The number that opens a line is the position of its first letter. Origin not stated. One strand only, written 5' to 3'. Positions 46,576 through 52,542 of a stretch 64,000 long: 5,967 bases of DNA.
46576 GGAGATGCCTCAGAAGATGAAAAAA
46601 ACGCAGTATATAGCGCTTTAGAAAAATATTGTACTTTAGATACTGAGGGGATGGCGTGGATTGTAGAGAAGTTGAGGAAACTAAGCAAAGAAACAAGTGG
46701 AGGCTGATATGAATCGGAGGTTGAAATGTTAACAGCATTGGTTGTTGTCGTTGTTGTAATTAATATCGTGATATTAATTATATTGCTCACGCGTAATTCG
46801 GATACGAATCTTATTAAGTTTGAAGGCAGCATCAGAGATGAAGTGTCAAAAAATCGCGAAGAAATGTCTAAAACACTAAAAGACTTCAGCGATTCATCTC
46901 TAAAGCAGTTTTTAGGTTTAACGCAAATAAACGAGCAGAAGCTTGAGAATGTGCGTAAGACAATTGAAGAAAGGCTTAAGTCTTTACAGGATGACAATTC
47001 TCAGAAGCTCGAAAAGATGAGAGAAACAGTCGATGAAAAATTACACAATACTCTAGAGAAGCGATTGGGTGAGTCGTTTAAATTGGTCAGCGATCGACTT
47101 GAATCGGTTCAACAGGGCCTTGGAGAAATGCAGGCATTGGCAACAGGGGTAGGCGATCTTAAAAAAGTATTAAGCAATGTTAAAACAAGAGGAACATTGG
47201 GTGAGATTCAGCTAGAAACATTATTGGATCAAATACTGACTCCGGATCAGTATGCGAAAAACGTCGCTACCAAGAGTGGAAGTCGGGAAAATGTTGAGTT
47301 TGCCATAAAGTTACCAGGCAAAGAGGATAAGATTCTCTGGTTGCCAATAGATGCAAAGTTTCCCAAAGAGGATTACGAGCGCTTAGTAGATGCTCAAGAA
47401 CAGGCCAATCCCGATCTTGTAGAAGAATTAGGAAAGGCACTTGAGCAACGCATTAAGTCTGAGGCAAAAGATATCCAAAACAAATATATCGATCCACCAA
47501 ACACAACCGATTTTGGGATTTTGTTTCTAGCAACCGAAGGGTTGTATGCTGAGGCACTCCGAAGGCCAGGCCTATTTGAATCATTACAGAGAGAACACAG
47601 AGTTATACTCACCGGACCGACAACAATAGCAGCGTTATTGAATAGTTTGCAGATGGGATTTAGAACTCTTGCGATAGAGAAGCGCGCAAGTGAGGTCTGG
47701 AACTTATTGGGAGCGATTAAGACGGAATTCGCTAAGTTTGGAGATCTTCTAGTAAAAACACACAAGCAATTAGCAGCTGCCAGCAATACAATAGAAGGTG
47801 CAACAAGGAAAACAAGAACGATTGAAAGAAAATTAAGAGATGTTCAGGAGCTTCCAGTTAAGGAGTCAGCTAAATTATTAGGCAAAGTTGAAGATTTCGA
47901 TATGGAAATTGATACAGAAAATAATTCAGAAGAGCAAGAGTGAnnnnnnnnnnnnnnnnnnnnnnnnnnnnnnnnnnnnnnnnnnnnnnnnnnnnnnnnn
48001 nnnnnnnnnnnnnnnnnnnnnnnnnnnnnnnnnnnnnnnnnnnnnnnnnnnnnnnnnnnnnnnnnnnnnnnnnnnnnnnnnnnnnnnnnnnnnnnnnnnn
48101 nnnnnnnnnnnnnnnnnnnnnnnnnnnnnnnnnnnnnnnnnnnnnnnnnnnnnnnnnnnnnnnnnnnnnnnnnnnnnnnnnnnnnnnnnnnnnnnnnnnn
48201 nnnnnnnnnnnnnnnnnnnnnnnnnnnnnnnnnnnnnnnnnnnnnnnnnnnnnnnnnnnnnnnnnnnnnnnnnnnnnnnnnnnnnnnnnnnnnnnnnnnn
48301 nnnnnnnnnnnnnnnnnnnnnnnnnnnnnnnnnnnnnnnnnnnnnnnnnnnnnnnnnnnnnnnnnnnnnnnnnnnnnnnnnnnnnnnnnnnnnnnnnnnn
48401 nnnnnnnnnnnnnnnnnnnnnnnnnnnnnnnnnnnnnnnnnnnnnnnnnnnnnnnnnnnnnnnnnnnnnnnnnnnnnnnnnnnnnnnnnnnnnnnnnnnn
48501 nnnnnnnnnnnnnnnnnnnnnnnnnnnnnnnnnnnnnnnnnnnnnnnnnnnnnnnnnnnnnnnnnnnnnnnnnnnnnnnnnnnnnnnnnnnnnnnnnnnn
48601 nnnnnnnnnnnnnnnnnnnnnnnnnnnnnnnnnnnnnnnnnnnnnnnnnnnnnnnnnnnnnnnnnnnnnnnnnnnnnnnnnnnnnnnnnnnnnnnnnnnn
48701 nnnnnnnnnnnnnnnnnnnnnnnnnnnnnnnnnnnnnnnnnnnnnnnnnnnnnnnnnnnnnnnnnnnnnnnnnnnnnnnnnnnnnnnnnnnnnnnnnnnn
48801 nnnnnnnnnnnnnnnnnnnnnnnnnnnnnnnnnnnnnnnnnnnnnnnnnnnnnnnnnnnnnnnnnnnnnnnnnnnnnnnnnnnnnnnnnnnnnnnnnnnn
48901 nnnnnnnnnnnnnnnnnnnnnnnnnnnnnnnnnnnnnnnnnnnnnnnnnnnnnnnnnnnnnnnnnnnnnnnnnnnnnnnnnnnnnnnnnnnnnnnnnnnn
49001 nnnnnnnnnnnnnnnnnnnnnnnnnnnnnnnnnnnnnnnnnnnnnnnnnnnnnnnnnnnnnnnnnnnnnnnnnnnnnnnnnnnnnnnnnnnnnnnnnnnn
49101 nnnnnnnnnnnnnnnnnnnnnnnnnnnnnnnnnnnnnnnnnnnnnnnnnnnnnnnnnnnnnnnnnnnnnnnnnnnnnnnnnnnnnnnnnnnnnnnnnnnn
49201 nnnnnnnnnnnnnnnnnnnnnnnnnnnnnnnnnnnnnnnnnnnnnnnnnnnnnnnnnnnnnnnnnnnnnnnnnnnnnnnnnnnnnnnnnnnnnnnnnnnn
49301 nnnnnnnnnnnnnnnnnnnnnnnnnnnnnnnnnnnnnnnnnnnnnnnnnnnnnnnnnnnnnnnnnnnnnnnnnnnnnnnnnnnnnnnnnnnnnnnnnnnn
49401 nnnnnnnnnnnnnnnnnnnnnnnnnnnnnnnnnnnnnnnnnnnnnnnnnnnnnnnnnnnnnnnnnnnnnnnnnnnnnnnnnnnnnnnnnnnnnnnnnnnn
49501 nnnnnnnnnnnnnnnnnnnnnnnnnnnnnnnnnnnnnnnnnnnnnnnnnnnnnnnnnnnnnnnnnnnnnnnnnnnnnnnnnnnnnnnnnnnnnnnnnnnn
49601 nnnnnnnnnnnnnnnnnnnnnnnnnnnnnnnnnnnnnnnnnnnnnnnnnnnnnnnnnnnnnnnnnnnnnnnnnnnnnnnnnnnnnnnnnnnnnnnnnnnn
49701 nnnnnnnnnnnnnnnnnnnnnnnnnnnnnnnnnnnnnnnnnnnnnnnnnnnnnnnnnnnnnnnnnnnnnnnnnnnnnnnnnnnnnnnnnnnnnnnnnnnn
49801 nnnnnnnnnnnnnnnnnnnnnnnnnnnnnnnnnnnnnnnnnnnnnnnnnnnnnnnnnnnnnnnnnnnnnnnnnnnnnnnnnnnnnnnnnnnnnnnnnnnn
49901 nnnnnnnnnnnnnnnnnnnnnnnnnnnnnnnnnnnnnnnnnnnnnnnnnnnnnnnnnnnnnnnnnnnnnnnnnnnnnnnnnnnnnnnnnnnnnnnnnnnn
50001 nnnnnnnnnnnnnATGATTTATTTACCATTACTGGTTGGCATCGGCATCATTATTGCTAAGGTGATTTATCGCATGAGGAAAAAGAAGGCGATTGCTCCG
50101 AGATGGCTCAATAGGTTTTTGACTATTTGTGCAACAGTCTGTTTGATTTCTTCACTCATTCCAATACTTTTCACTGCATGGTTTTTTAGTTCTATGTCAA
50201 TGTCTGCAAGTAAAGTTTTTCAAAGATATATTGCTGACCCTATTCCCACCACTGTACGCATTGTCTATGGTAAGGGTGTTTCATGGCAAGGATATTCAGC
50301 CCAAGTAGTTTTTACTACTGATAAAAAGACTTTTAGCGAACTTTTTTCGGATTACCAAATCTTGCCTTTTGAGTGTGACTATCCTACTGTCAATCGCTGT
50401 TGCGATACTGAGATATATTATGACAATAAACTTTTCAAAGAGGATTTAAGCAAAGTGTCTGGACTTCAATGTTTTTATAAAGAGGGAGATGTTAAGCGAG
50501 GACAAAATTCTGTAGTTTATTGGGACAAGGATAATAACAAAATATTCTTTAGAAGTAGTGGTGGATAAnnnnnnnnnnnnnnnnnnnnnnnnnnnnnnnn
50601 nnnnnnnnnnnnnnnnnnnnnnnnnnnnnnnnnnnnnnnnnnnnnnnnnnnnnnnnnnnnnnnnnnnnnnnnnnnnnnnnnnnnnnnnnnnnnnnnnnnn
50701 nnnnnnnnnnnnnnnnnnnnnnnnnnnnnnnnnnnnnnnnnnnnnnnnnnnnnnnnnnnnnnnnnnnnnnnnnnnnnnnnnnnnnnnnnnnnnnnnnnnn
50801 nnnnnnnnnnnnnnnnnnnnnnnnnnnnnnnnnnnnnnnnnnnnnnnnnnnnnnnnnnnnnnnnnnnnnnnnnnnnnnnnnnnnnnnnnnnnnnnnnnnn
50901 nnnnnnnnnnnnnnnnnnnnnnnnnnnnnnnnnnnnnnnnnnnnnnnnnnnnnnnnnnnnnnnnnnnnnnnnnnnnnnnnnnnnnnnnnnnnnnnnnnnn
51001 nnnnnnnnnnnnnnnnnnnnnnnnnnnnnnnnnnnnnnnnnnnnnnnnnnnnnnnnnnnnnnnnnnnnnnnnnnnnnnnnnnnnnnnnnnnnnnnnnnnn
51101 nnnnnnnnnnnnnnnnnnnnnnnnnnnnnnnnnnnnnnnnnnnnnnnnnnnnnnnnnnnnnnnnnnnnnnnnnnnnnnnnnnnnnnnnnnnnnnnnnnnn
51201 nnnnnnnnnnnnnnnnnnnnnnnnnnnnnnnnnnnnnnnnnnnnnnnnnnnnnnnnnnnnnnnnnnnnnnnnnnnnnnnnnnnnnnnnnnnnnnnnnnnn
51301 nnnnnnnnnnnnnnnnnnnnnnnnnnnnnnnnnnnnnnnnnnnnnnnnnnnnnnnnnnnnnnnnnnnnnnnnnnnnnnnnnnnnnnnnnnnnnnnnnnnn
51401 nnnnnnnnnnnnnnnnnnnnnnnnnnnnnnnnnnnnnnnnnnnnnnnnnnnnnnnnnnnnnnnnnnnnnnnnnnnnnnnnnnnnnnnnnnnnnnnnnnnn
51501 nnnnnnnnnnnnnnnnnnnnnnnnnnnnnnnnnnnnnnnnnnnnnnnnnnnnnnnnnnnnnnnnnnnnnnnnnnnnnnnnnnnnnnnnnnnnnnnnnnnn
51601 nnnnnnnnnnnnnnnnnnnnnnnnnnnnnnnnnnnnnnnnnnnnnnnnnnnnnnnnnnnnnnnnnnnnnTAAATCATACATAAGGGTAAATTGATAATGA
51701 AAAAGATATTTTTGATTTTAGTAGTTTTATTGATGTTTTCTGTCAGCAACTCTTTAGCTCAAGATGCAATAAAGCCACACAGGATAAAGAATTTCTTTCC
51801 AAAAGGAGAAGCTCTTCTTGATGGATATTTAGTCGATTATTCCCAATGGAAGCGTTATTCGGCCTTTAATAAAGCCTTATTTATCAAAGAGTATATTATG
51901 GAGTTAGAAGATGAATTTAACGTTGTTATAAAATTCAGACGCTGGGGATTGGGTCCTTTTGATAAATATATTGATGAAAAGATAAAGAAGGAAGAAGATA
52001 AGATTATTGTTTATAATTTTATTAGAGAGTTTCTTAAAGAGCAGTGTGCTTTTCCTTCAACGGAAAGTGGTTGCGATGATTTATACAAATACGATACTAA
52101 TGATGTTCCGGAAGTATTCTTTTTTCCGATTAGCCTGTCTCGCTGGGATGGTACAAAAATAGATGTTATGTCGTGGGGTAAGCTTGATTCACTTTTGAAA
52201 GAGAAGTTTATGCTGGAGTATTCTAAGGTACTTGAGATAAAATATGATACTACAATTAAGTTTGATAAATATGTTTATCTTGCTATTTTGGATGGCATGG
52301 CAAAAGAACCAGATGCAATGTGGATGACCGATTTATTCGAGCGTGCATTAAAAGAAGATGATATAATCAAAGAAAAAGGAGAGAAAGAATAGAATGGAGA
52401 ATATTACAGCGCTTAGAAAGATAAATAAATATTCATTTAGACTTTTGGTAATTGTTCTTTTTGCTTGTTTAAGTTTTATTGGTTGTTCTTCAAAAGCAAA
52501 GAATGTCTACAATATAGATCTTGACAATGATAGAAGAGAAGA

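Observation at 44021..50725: tRNA-bounded islet of DNA-processing genes around the retron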

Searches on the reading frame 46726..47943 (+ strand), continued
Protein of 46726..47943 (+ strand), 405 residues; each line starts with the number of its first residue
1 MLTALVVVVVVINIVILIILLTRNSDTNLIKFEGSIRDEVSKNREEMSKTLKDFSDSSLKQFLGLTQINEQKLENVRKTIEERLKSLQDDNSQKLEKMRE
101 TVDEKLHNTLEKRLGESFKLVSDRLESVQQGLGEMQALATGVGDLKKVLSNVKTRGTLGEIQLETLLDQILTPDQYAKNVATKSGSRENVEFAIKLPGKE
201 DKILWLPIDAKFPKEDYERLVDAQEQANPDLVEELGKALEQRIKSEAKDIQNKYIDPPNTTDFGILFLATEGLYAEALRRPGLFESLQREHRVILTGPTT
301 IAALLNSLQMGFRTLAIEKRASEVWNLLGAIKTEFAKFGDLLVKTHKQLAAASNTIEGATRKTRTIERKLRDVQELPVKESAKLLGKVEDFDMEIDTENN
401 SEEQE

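Call 104: search_protein_families(library=pfam, alignment_id=A6, max_evalue=0.00001)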
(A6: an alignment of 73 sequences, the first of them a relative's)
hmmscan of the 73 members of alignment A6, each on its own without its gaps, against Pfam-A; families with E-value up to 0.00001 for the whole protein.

A. member 1, L008:1263-1754:+ (164 aa): 1 family
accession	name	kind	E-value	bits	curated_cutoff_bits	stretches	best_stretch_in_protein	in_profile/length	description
PF04461.18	DUF520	-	2e-60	204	23.2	1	5-164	2-161/161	Protein of unknown function (DUF520)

B. families by the number of members that match (of 73 scanned): 60 families (the first 25 are shown)
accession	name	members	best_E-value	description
PF02578.20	Cu-oxidase_4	12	4.6e-64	Multi-copper polyphenol oxidoreductase laccase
PF03091.20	CutA1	9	3.6e-39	CutA1 divalent ion tolerance protein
PF00730.31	HhH-GPD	6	6.6e-19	HhH-GPD superfamily base excision DNA repair protein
PF00005.33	ABC_tran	3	1.1e-49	ABC transporter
PF13304.12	AAA_21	3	9e-14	AAA domain, putative AbiEii toxin, Type IV TA system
PF02463.25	SMC_N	3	1.4e-09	RecF/RecN/SMC N terminal domain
PF00580.27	UvrD-helicase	2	7e-38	UvrD/REP helicase N-terminal domain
PF12705.13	PDDEXK_1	2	1.5e-33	PD-(D/E)XK nuclease superfamily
PF13361.12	UvrD_C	2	4.1e-20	UvrD-like helicase C-terminal domain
PF12848.13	ABC_tran_Xtn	2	5.7e-16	ABC transporter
PF13538.12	UvrD_C_2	2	1.5e-09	UvrD-like helicase C-terminal domain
PF13245.12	AAA_19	2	1.6e-09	AAA domain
PF13555.12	AAA_29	2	1.3e-07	P-loop containing region of AAA domain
PF13476.12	AAA_23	2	8.2e-07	AAA domain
PF00633.29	HHH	2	3.1e-06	Helix-hairpin-helix motif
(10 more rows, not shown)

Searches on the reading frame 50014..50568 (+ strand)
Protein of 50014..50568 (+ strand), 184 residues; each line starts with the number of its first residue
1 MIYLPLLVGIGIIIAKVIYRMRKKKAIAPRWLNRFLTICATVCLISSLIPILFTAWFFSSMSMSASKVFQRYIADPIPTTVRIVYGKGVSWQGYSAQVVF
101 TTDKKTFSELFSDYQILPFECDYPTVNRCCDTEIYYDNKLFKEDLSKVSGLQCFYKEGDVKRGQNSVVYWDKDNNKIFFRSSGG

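Call 4: search_protein_families(library=pfam, proteins=[window:50014-50568:+], max_evalue=0.01)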
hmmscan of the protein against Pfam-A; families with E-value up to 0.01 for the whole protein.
window:50014-50568:+ (184 aa): 0 families

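Call 5: search_protein_families(library=padloc, proteins=[window:50014-50568:+], max_evalue=0.01)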
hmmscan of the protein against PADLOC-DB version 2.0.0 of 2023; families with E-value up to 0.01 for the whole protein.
window:50014-50568:+ (184 aa): 0 families

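Call 23: search_protein_families(library=ncbifam, proteins=[window:50014-50568:+], max_evalue=0.01)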
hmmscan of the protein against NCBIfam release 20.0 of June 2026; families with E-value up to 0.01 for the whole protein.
window:50014-50568:+ (184 aa): 0 families

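Call 35: find_homologous_proteins(query=window:50014-50568:+, max_evalue=0.001)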
Query window:50014-50568:+ (184 aa): 2 proteins with E <= 0.001 among 29 candidates.
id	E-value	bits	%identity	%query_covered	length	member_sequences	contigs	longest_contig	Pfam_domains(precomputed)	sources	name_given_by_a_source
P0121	8.8e-120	415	99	100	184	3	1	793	-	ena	-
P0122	7.4e-30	122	38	97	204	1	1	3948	-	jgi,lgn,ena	-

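Call 36: find_encoding_contigs(protein=P0122, flank=5000, max_places=3)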
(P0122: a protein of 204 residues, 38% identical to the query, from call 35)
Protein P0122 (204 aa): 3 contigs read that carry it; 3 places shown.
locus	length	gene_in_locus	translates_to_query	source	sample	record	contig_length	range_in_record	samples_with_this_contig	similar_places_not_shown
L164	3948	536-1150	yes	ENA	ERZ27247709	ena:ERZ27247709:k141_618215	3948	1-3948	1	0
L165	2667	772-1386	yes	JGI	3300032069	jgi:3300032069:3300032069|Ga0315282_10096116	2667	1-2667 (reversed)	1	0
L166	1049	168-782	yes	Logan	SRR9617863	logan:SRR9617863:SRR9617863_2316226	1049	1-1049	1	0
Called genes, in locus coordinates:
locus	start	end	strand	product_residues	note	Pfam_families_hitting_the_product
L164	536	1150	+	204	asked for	-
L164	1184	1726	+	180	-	PF02677:QueH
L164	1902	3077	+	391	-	PF08486:SpoIID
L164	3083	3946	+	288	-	?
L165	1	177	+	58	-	?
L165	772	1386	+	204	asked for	-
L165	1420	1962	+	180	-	PF02677:QueH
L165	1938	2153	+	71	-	PF11146:DUF2905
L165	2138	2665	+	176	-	?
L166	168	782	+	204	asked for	-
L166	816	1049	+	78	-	?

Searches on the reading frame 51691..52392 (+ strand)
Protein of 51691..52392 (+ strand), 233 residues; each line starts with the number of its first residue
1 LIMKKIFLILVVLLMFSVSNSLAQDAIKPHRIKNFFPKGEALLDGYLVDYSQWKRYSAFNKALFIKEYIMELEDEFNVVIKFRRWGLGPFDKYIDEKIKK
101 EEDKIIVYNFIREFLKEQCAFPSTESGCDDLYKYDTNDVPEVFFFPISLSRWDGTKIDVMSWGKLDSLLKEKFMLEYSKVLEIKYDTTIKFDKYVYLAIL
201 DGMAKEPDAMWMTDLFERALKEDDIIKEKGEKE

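Call 4: search_protein_families(library=pfam, proteins=[window:51691-52392:+], max_evalue=0.01)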
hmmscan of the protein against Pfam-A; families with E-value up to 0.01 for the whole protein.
window:51691-52392:+ (233 aa): 0 families

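Call 5: search_protein_families(library=padloc, proteins=[window:51691-52392:+], max_evalue=0.01)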
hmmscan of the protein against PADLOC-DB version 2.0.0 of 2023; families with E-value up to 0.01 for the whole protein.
window:51691-52392:+ (233 aa): 1 family
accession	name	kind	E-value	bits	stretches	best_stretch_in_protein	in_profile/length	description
PDLC02027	Cas2d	-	0.00036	19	0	47-81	22-55/89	-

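Call 23: search_protein_families(library=ncbifam, proteins=[window:51691-52392:+], max_evalue=0.01)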
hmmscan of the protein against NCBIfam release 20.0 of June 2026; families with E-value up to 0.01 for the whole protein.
window:51691-52392:+ (233 aa): 0 families
